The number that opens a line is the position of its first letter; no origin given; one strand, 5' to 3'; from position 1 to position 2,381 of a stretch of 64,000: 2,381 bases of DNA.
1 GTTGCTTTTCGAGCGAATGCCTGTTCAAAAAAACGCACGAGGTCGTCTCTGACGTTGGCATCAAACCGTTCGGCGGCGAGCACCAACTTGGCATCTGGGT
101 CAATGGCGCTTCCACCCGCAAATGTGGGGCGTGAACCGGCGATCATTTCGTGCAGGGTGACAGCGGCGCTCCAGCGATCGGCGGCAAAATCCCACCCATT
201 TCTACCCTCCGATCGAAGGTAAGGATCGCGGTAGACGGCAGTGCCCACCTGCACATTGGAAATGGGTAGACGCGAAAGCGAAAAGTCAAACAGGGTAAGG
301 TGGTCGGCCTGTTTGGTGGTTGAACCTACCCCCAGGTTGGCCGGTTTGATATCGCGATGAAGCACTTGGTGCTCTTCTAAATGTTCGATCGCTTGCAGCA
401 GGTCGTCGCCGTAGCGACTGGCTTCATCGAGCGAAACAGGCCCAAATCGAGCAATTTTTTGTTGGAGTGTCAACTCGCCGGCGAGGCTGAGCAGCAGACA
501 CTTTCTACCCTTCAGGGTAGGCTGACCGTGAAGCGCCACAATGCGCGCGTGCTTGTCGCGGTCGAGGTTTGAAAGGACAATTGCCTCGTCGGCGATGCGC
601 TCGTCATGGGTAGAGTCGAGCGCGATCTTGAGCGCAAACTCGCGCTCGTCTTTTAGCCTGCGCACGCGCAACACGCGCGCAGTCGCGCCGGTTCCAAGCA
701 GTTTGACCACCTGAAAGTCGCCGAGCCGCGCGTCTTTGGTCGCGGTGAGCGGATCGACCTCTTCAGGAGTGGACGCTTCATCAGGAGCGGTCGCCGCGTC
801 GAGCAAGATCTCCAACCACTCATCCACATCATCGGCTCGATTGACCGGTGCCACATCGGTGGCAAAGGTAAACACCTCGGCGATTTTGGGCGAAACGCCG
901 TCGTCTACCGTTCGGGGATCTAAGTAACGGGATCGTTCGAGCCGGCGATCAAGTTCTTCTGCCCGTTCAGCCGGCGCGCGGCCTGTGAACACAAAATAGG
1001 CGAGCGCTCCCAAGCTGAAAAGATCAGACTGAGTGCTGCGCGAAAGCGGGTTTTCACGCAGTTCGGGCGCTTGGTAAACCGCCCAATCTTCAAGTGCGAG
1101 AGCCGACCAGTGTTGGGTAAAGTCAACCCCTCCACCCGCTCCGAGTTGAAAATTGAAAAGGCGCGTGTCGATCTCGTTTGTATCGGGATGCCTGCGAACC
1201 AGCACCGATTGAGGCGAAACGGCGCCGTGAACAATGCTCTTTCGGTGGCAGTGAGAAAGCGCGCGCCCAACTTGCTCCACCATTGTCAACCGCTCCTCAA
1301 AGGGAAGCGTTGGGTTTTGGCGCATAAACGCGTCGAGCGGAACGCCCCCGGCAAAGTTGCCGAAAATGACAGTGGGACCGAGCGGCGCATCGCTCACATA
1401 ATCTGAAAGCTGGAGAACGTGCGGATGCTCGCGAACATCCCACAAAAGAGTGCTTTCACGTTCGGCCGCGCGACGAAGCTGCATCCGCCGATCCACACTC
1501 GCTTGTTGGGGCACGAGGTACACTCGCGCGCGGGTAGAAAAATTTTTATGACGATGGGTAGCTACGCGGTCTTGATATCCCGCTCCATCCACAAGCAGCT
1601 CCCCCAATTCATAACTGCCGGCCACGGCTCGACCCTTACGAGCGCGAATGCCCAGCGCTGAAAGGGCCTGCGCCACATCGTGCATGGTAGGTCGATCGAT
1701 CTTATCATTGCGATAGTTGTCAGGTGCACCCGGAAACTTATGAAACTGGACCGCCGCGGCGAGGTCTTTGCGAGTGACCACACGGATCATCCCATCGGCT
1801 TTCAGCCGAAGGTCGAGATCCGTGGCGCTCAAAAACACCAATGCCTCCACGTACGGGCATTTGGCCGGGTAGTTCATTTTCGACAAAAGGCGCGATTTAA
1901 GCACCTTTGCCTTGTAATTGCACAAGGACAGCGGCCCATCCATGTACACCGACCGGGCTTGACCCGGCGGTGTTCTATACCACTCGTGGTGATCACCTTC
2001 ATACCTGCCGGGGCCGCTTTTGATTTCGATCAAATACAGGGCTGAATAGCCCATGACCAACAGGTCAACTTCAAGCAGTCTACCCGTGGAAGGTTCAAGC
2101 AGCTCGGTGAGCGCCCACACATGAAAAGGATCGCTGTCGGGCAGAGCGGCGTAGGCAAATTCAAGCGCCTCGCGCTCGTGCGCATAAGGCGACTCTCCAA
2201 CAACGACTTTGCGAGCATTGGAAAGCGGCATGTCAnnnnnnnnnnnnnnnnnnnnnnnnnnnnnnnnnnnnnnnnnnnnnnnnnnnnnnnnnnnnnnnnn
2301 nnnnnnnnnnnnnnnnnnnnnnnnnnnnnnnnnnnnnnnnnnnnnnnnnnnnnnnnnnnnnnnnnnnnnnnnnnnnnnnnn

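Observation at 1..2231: NERD nuclease-like domain fused to a tandem pseudokinase-kinase, coupled to an upstream unknown gene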

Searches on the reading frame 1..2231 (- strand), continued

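Call 73: search_protein_families(library=padloc, proteins=[L003:1944-8147:+], max_evalue=0.00001)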
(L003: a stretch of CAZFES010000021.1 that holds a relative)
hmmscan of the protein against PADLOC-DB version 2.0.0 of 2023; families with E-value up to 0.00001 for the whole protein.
L003:1944-8147:+ (2067 aa): 33 families (the best 25 are shown)
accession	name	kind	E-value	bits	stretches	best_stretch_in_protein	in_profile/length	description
PDLC02512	PglW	-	0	1104.2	1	6-1439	4-1398/1403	PglW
PDLC04042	PD-T4-6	-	2.8e-49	166.3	2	503-764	6-280/292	-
PDLC04053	PD-T4-6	-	7.9e-49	164.8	2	510-772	13-287/311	-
PDLC04138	mad6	-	3.9e-45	152.9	2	493-769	38-326/659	mads_6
PDLC02514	PglW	-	1e-40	137.4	1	56-755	2-767/1335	PglW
PDLC04054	PD-T4-6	-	7.8e-30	102.5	2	512-774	16-290/347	-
PDLC04043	PD-T4-6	-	9.3e-30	102.1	2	511-771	20-289/452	-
PDLC03920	MkoA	-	3.3e-29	99.9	2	206-469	9-266/1112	-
PDLC04047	PD-T4-6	-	6.7e-29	99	2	513-753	17-269/327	-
PDLC04039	PD-T4-6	-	4.5e-27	93.2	2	497-761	6-280/458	-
PDLC04044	PD-T4-6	-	4.2e-26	90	2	542-752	78-288/372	-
PDLC04061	PD-T4-6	-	2.7e-25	87.9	1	511-762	21-289/510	-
PDLC04057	PD-T4-6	-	2.1e-24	84.4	2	546-758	53-272/443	-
PDLC04041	PD-T4-6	-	4.6e-24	83.4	2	501-758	24-295/443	-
PDLC04064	PD-T4-6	-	2.2e-22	77.5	1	510-752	24-276/369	-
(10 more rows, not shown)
